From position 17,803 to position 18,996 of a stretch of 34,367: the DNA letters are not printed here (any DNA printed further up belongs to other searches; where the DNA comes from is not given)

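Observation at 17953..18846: Pch2/TRIP13-like AAA+ ATPase embedded in a metabolic operon, without HORMA, CD-NTase or an N-terminal domain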

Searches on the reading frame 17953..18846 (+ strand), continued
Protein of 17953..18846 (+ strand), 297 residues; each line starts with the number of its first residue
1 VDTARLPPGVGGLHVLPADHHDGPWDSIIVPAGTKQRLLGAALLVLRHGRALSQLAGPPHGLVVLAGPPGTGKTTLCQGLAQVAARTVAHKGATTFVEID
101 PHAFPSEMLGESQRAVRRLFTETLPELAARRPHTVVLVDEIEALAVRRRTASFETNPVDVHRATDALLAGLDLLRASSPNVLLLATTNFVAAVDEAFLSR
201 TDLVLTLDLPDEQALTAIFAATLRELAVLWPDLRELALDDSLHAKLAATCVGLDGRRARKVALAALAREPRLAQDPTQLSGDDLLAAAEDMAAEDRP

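Call 51: find_encoding_contigs(protein=P0324, flank=6000, max_places=1)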
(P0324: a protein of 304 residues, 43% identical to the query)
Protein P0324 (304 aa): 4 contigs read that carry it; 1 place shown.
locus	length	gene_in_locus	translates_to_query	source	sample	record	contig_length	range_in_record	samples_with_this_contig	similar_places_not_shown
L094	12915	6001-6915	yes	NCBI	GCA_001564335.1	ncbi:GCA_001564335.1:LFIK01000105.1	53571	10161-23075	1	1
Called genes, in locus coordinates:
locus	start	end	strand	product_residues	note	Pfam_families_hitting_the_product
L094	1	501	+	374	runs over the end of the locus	PF07883:Cupin_2 (weak)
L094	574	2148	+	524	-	PF06277:EutA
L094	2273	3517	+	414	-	PF05977:MFS_3, PF07690:MFS_1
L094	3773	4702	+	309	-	PF00248:Aldo_ket_red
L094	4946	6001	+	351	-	PF12973:Cupin_7 (faint), PF00190:Cupin_1 (faint), PF07883:Cupin_2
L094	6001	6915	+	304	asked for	PF13191:AAA_16 (weak), PF13401:AAA_22 (weak), PF00004:AAA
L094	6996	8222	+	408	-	PF12832:MFS_1_like (weak), PF07690:MFS_1, PF12832:MFS_1_like, PF07690:MFS_1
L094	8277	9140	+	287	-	PF04909:Amidohydro_2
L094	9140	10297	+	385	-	PF02515:CoA_transf_3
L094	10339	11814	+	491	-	PF00682:HMGL-like, PF02436:PYC_OADA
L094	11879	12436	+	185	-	PF00364:Biotin_lipoyl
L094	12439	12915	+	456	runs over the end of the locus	PF00289:Biotin_carb_N, PF02222:ATP-grasp, PF02786:CPSase_L_D2, PF07478:Dala_Dala_lig_C, PF02785:Biotin_carb_C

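Call 69: predict_structure(alignment_id=A2)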
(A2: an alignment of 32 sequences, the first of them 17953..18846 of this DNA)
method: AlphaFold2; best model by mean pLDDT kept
length: 297 residues; sequences in the alignment: 32
mean_pLDDT: 92.3   pTM: 0.88
mean pLDDT of the five models: 92.3, 91.8, 91.7, 89.7, 89.5
residues with pLDDT >= 90: 244; 70-90: 37; 50-70: 12; < 50: 4
segments of 3 or more residues with pLDDT < 50: 1-3
pLDDT, mean of each block of 10 residues (from residue 1): 75 88 79 95 97 92 97 95 96 96 79 92 97 97 89 67 92 96 97 96 96 96 96 98 98 95 97 98 98 81
secondary structure, 60 per line:
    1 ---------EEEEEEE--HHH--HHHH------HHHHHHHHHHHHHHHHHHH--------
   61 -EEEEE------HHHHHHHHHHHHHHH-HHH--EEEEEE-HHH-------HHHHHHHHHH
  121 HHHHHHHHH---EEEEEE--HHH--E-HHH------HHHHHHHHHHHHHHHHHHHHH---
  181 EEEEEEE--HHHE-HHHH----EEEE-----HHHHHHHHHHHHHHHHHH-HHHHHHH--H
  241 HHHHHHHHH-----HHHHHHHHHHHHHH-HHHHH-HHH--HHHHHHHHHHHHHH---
elements in order: E10-16 H24-27 H34-52 E62-66 H73-87 E94-99 H111-129 E133-138 H157-177 E181-187 H195-198 E203-206 H212-229 H231-237 H240-249 H255-268 H270-274 H281-294

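Call 72: fold_search(model_id=the predicted structure, library=pdb)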
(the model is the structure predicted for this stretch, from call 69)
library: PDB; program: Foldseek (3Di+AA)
matches with E <= 10: 1874; with E <= 0.001: 1408
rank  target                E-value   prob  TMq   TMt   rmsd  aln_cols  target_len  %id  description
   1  4xgu_E                7.3e-16  1.00  0.76  0.61   4.1       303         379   25  Structure of C. elegans PCH-2 (released 2015-05-06)
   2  6p8v_C                2.0e-15  1.00  0.73  0.72   4.7       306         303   19  Structure of E. coli MS115-1 HORMA:CdnC:Trip13 complex (released 2019-12-25)
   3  5wc2                  2.3e-15  1.00  0.72  0.60   4.6       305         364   24  Crystal Structure of ADP-bound human TRIP13 (released 2018-04-25)
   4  5vqa                  2.9e-15  1.00  0.72  0.59   4.7       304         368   24  Structure of human TRIP13, ATP-bound form (released 2017-06-14)
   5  4xgu_B                6.9e-15  1.00  0.76  0.60   3.1       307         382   24  Structure of C. elegans PCH-2 (released 2015-05-06)
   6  5vq9                  9.6e-15  1.00  0.71  0.59   4.8       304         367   25  Structure of human TRIP13, Apo form (released 2017-06-14)
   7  4xgu_D                9.6e-15  1.00  0.69  0.56   4.2       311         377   24  Structure of C. elegans PCH-2 (released 2015-05-06)
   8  6f0x_A                2.1e-14  1.00  0.77  0.75   4.1       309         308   28  Cryo-EM structure of TRIP13 in complex with ATP gamma S, p31comet, C-Mad2 and Cdc20 (released 2018-05-02)
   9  6lk0                  2.4e-14  1.00  0.69  0.62   4.9       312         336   23  Crystal structure of human wild type TRIP13 (released 2020-01-22)
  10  6p8v_B                2.4e-14  1.00  0.71  0.70   4.9       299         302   18  Structure of E. coli MS115-1 HORMA:CdnC:Trip13 complex (released 2019-12-25)
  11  6f0x_B                3.5e-14  1.00  0.78  0.60   4.5       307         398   26  Cryo-EM structure of TRIP13 in complex with ATP gamma S, p31comet, C-Mad2 and Cdc20 (released 2018-05-02)
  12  6p8v_A                6.3e-14  1.00  0.74  0.73   4.7       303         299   19  Structure of E. coli MS115-1 HORMA:CdnC:Trip13 complex (released 2019-12-25)
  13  4xgu_A                7.3e-14  1.00  0.71  0.57   3.8       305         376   24  Structure of C. elegans PCH-2 (released 2015-05-06)
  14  6p8v_E                1.6e-13  1.00  0.67  0.67   5.2       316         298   20  Structure of E. coli MS115-1 HORMA:CdnC:Trip13 complex (released 2019-12-25)
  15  4xgu_C                1.9e-13  1.00  0.56  0.45   8.3       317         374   22  Structure of C. elegans PCH-2 (released 2015-05-06)
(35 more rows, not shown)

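Call 76: search_solved_structures(query=A2, max_evalue=1e-10, show_alignments=3)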
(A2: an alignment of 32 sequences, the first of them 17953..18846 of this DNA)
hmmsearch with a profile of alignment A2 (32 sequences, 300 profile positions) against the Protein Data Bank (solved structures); distinct sequences matched with E-value up to 1e-10: 253 (the best 60 are shown).
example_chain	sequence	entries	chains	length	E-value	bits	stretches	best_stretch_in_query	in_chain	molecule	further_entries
6lk0_A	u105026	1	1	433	2.1e-43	151.8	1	14-269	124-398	Pachytene checkpoint protein 2 homolog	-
4xgu_A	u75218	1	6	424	4.3e-43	150.7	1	16-266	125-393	Putative pachytene checkpoint protein 2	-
5vq9_D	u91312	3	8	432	1.7e-42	148.7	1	14-269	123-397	Pachytene checkpoint protein 2 homolog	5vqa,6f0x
7l9p_A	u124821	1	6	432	1.7e-42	148.7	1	14-269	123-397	Pachytene checkpoint protein 2 homolog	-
5wc2_A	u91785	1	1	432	3.2e-42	147.9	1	14-269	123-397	Pachytene checkpoint protein 2 homolog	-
6oaa_B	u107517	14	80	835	1.6e-37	132.4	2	23-227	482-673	Cell division control protein 48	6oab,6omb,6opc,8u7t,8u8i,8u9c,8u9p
8dar_A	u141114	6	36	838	1.6e-37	132.4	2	23-227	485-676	Cell division control protein 48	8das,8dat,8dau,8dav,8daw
6oa9_A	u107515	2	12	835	1.4e-36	129.4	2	23-227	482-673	Cell division control protein 48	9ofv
6chs_H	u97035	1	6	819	9.8e-36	126.6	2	24-228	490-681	Putative cell division control protein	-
5vc7_A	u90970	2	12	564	4.6e-35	124.4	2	23-293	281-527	VCP-like ATPase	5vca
5g4g_A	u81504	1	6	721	1.2e-34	123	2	23-292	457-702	VCP-LIKE ATPASE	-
5g4f_A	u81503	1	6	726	1.3e-34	122.9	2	23-292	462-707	VCP-LIKE ATPASE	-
7wub_C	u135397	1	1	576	2.3e-33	118.8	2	39-293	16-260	Transitional endoplasmic reticulum ATPase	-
7wub_D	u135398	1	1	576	4.4e-33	117.9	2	39-293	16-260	Transitional endoplasmic reticulum ATPase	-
9ox9_A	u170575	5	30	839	4.5e-33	117.8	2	24-270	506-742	vesicle-fusing ATPase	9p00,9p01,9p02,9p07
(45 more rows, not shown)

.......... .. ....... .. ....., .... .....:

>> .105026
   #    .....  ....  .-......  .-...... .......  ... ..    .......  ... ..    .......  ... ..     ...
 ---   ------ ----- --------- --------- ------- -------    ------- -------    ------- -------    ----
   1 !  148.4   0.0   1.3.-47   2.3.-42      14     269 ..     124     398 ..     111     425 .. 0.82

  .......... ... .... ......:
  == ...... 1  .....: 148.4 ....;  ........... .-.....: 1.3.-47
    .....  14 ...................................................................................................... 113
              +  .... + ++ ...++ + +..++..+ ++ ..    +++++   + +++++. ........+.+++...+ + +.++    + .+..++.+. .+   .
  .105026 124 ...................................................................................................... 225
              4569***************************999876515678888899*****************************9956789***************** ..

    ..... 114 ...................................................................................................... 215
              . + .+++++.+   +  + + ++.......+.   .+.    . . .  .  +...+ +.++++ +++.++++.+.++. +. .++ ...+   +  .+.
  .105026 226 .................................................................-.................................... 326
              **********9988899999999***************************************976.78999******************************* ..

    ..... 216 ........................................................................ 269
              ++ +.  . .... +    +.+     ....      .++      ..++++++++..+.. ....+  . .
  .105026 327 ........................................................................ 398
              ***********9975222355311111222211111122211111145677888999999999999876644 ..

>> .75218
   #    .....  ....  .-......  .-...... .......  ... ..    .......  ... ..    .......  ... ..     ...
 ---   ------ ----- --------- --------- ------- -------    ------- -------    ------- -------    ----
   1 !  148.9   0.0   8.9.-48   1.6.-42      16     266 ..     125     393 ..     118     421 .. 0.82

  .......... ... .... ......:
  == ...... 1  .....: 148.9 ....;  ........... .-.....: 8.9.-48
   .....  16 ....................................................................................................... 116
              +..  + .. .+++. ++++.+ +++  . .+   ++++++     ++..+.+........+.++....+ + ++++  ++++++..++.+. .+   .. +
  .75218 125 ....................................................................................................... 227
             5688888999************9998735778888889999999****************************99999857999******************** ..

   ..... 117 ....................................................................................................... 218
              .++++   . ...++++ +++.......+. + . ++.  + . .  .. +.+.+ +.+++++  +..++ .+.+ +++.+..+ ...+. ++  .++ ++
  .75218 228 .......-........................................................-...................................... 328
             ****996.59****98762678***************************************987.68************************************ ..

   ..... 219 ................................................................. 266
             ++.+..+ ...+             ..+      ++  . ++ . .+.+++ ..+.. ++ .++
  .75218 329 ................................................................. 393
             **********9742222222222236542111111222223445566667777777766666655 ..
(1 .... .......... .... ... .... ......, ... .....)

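Call 83: find_encoding_contigs(protein=P0124, flank=4000, max_places=1)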
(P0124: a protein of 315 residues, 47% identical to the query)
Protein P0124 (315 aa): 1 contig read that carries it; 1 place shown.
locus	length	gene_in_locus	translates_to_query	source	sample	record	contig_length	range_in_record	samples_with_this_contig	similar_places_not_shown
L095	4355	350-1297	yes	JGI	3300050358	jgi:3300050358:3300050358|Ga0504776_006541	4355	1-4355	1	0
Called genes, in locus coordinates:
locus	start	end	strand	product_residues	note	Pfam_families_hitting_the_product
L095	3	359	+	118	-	?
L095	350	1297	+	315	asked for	PF13191:AAA_16 (faint), PF00004:AAA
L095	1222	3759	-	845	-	PF11897:DUF3417, PF00343:Phosphorylase, PF28476:GlgP_C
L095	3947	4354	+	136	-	?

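Call 84: find_encoding_contigs(protein=P0126, flank=4000, max_places=1)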
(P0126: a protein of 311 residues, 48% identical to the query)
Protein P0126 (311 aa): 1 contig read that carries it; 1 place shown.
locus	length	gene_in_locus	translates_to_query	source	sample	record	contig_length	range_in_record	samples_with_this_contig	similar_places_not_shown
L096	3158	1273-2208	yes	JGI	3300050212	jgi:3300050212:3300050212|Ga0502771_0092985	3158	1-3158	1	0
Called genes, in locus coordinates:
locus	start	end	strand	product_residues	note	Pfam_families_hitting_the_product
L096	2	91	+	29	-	?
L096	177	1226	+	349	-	PF12973:Cupin_7 (faint), PF00190:Cupin_1 (faint), PF02311:AraC_binding (faint), PF07883:Cupin_2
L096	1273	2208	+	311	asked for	PF00004:AAA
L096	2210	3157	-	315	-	?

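Call 88: search_protein_families(library=padloc, proteins=[L085:5953-6888:+, L086:6055-6861:+, L087:5992-6882:+, L085:6885-7364:+, L085:7361-7861:+, L087:7343-7840:+, P0277, P0361, P0288], max_evalue=0.00001)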
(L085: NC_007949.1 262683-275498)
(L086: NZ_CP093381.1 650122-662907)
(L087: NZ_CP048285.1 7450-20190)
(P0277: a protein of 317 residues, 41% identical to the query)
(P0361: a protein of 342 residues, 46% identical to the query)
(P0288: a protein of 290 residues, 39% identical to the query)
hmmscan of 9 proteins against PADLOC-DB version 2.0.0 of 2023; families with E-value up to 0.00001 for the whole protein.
L085:5953-6888:+ (311 aa): 7 families
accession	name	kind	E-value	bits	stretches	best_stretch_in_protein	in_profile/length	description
PDLC00915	TRIP13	-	2.3e-142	471.8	1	13-306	5-298/302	TRIP13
PDLC02196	IetA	-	4.6e-21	73.7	1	38-303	90-325/374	-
PDLC04232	IetA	-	4.5e-17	60.4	1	73-240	118-267/330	-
PDLC02195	IetA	-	3.1e-15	54.4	1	39-294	106-331/395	-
PDLC00914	TRIP13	-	2.5e-14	51.4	1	70-274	70-275/302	TRIP13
PDLC04231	IetA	-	6.1e-10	37.3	1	73-226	119-255/262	-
PDLC04140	mad8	-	1.5e-06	26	1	71-276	27-180/314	mads_8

L086:6055-6861:+ (268 aa): 6 families
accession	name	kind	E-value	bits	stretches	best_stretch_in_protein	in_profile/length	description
PDLC00915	TRIP13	-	2.7e-106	353.4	1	1-264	37-299/302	TRIP13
PDLC00914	TRIP13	-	5.7e-14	50.2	1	25-209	69-251/302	TRIP13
PDLC02196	IetA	-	6.4e-13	46.9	1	31-231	126-298/374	-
PDLC02195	IetA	-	3.7e-11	41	1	31-227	141-309/395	-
PDLC04232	IetA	-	1.5e-10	39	1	31-194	120-264/330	-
PDLC04140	mad8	-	4.1e-07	27.8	0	27-70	27-68/314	mads_8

L087:5992-6882:+ (296 aa): 6 families
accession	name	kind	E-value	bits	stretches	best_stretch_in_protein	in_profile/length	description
PDLC00915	TRIP13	-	2.1e-143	475.2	1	3-295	8-300/302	TRIP13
PDLC02196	IetA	-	4.4e-19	67.1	1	25-263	90-300/374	-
PDLC00914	TRIP13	-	1.1e-15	55.9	1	47-261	60-275/302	TRIP13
PDLC04232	IetA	-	1.6e-13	48.8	1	47-217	104-257/330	-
PDLC02195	IetA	-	7.3e-13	46.6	1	26-224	106-285/395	-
PDLC04231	IetA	-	3.4e-07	28.3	1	54-207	114-248/262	-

L085:6885-7364:+ (159 aa): 1 family
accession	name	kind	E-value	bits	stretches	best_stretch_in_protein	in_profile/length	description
PDLC00881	HORMA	-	1.2e-68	228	1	1-159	1-157/157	HORMA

L085:7361-7861:+ (166 aa): 2 families
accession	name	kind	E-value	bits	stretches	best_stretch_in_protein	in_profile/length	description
PDLC00882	HORMA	-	8.2e-85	280.8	1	1-165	1-165/166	HORMA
PDLC00883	HORMA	-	2.4e-19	67.8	1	2-149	2-151/167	HORMA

L087:7343-7840:+ (165 aa): 2 families
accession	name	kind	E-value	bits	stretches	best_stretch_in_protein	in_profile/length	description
PDLC00882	HORMA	-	4.6e-84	278.4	1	1-165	1-166/166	HORMA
PDLC00883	HORMA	-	6.2e-16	56.7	1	5-148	7-151/167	HORMA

P0277 (317 aa): 7 families
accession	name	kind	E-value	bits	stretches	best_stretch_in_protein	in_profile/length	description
PDLC00915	TRIP13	-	3.4e-90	300.5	1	8-303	7-295/302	TRIP13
PDLC02196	IetA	-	6e-18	63.4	1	31-257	87-281/374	-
PDLC00914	TRIP13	-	1.4e-16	58.9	1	58-251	62-251/302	TRIP13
PDLC04232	IetA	-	8.2e-15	53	1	27-231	77-259/330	-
PDLC02195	IetA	-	1.7e-11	42.1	1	35-240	106-289/395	-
PDLC04231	IetA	-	8.3e-10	36.9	1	48-227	98-256/262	-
PDLC04140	mad8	-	8.7e-08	30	0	63-110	23-66/314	mads_8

P0361 (342 aa): 7 families
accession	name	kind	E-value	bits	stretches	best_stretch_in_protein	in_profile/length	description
PDLC00915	TRIP13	-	9.2e-97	322.1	1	5-292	7-291/302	TRIP13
PDLC00914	TRIP13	-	4.4e-18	63.8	1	62-230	72-237/302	TRIP13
PDLC02196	IetA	-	5.5e-15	53.6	1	21-269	83-300/374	-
PDLC04232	IetA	-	8.1e-12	43.2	1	57-230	112-265/330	-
PDLC04231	IetA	-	2.3e-08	32.2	1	60-224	116-260/262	-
PDLC02195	IetA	-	5.7e-08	30.5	1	64-259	140-305/395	-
PDLC04140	mad8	-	7.7e-06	23.6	0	62-86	28-52/314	mads_8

P0288 (290 aa): 6 families
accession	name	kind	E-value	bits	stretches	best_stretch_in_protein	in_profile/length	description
PDLC00915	TRIP13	-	2.5e-85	284.5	1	6-288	7-286/302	TRIP13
PDLC02196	IetA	-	2.1e-19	68.2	1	41-268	101-298/374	-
PDLC00914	TRIP13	-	2.5e-16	58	1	63-237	72-243/302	TRIP13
PDLC02195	IetA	-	2.7e-10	38.1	1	50-264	125-309/395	-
PDLC04232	IetA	-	1.3e-09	35.9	1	65-227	119-261/330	-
PDLC04140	mad8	-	9.2e-08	29.9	0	63-104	28-66/314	mads_8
